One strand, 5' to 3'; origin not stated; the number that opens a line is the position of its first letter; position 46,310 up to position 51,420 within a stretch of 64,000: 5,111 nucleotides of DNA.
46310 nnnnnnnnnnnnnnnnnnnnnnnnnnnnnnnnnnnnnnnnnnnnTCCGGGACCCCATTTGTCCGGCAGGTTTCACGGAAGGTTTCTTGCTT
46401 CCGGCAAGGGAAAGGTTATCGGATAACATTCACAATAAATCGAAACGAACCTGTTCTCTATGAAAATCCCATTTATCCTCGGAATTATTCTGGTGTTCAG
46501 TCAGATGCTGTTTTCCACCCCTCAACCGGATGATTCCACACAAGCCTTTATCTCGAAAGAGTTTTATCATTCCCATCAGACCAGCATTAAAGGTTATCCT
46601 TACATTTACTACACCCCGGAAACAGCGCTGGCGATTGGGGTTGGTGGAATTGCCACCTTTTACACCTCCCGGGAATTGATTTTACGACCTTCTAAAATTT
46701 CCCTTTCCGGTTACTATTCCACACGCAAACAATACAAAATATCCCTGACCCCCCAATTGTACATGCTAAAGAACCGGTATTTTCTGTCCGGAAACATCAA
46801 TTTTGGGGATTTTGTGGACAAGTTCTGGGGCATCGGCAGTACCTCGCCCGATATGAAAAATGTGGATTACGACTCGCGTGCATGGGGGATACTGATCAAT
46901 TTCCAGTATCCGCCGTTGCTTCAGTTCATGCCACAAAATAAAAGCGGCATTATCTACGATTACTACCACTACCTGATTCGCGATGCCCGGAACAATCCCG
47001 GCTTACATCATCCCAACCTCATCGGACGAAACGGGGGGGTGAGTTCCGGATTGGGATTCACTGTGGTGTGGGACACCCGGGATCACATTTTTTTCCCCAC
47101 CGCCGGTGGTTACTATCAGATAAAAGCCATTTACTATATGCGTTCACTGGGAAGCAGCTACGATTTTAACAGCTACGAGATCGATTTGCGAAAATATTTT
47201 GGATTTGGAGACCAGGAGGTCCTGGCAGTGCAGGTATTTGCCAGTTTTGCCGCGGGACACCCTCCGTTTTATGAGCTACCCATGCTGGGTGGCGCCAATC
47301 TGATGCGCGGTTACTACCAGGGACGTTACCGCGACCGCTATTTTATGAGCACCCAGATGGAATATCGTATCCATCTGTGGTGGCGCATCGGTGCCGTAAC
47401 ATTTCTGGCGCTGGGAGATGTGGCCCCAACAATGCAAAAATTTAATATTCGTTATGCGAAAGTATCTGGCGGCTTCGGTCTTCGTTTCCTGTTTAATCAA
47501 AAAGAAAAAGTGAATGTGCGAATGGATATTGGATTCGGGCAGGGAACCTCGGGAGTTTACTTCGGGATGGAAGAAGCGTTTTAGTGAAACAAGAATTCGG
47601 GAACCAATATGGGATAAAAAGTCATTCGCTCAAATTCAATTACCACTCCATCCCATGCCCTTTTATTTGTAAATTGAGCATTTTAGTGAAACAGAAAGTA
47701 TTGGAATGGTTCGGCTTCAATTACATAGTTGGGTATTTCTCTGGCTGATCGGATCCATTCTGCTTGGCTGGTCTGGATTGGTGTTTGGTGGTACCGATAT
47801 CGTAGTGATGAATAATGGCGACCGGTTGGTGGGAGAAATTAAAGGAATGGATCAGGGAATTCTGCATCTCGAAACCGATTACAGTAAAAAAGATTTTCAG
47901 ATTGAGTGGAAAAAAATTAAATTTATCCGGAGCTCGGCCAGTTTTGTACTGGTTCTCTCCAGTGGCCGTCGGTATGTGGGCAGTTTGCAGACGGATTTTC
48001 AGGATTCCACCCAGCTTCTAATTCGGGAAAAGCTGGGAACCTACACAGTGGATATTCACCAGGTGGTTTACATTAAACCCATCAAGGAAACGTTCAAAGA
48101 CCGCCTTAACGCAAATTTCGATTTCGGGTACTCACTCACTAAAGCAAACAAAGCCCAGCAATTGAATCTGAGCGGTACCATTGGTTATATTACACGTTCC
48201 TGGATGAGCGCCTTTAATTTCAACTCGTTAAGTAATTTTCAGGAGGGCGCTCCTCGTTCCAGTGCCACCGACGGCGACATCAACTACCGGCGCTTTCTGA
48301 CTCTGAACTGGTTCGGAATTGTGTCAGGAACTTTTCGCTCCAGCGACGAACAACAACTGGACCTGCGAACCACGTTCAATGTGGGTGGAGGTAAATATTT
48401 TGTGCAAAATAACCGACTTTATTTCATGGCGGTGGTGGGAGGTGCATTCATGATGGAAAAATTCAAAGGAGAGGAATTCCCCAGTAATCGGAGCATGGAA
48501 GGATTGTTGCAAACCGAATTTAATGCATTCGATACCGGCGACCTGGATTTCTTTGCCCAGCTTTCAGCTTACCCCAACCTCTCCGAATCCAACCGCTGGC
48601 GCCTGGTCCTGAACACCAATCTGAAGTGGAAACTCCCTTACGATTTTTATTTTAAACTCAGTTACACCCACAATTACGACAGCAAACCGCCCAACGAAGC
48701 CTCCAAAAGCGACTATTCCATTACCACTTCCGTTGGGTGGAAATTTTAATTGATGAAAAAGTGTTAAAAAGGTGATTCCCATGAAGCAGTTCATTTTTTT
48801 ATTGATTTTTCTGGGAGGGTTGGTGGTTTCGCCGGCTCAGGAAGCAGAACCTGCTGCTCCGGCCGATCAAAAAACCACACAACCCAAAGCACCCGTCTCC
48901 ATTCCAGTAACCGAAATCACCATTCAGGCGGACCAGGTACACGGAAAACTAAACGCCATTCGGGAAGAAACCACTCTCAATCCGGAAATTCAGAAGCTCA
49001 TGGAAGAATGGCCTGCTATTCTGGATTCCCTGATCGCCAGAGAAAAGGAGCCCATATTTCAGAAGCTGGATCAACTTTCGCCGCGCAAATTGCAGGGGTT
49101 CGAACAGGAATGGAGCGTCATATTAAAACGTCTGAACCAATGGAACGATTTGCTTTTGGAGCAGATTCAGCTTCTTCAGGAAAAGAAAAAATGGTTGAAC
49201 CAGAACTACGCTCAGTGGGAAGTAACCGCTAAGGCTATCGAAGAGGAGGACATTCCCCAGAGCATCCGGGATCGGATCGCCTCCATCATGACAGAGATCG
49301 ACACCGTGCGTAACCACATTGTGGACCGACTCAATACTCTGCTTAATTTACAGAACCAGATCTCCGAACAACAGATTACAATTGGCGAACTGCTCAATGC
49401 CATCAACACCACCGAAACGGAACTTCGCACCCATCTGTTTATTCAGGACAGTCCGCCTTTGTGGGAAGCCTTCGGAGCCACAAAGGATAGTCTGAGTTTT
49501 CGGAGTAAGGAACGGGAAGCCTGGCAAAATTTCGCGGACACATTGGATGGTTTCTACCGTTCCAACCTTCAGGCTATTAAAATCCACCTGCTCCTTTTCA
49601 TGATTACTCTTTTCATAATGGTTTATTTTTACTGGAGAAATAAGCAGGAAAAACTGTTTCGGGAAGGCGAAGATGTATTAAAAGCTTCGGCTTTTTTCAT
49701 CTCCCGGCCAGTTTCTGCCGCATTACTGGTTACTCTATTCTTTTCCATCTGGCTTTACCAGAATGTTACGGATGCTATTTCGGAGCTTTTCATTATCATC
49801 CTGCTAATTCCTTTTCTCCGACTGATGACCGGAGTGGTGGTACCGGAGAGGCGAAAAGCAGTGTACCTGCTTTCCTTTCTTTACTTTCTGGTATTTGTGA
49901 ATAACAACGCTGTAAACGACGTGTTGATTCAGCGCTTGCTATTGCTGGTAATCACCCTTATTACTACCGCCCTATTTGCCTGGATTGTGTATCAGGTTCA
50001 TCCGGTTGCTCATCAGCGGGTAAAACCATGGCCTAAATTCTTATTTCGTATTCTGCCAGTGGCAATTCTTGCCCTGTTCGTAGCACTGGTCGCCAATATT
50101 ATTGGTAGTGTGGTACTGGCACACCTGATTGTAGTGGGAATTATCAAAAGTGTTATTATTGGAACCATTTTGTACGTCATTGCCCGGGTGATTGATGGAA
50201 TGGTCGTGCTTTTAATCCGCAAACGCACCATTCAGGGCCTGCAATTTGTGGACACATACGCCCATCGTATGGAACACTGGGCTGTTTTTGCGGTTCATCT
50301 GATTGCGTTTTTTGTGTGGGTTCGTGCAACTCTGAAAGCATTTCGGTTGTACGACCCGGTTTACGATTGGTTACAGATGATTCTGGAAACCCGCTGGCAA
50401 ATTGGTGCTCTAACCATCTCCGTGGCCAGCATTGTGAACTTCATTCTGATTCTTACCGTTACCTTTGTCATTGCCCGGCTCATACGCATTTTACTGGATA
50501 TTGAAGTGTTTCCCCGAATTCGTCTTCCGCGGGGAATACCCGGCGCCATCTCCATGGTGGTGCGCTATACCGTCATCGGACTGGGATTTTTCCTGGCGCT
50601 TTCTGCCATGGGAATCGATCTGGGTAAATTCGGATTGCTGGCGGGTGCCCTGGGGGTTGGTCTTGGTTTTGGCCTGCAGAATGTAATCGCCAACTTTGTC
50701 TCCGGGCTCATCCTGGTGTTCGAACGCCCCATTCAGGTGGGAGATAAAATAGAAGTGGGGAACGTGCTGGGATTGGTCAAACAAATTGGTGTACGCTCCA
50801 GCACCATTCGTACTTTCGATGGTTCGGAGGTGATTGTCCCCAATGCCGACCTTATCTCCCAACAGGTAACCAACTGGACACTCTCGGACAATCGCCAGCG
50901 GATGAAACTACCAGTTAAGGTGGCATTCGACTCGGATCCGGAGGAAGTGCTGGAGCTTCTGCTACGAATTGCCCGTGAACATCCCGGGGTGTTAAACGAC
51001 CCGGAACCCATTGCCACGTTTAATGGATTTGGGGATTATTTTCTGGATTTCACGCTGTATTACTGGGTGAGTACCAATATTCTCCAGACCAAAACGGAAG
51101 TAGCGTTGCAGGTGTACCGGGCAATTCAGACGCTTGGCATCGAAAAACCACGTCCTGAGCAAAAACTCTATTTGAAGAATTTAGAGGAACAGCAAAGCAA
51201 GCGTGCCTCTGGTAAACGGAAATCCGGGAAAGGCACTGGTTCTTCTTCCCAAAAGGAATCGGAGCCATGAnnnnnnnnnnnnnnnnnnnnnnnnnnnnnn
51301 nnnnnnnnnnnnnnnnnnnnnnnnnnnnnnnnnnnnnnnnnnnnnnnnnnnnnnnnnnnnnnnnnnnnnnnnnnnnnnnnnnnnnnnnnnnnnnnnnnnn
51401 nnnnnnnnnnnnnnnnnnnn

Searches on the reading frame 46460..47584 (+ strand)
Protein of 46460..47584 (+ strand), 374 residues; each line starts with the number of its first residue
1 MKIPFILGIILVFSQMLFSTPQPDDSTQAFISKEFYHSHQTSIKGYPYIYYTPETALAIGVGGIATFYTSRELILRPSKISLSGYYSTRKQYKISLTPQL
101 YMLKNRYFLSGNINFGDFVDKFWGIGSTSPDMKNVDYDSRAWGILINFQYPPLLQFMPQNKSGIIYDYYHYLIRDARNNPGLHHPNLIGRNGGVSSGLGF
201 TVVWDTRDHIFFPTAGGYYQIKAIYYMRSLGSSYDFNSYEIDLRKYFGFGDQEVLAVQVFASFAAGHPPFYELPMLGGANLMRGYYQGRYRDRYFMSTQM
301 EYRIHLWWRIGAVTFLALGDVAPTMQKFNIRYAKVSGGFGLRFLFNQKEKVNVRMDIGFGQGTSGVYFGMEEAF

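Call 58: search_protein_families(library=pfam, proteins=[window:46460-47584:+], max_evalue=0.0001)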
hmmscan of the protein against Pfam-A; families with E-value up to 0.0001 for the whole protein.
window:46460-47584:+ (374 aa): 1 family
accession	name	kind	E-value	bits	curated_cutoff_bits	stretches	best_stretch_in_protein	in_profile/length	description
PF01103.29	Omp85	-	1.5e-16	61.3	24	1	78-346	7-294/325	Omp85 superfamily domain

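Call 72: search_protein_families(library=padloc, proteins=[window:46460-47584:+], max_evalue=0.001)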
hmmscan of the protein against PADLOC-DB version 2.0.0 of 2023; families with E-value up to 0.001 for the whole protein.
window:46460-47584:+ (374 aa): 0 families

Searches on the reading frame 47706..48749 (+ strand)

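Call 58: search_protein_families(library=pfam, proteins=[window:47706-48749:+], max_evalue=0.0001)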
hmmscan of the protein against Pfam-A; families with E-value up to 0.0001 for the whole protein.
window:47706-48749:+ (347 aa): 1 family
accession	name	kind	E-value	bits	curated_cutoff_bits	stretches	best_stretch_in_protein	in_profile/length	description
PF04338.18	DUF481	-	6.6e-21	75.7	21.1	1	139-347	2-210/210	Protein of unknown function, DUF481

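Call 72: search_protein_families(library=padloc, proteins=[window:47706-48749:+], max_evalue=0.001)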
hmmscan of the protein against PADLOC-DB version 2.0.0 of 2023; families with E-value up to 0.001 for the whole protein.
window:47706-48749:+ (347 aa): 0 families

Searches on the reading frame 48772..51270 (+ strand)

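Call 58: search_protein_families(library=pfam, proteins=[window:48772-51270:+], max_evalue=0.0001)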
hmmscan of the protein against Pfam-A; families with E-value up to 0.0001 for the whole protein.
window:48772-51270:+ (832 aa): 2 families
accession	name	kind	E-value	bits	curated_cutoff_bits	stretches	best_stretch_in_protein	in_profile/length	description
PF00924.24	MS_channel_2nd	-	4.7e-23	81.5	20.2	1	637-703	1-67/68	Mechanosensitive ion channel, beta-domain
PF21082.3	MS_channel_3rd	-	9.4e-15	55.3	21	1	712-791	2-87/88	Mechanosensitive ion channel MscS, C-terminal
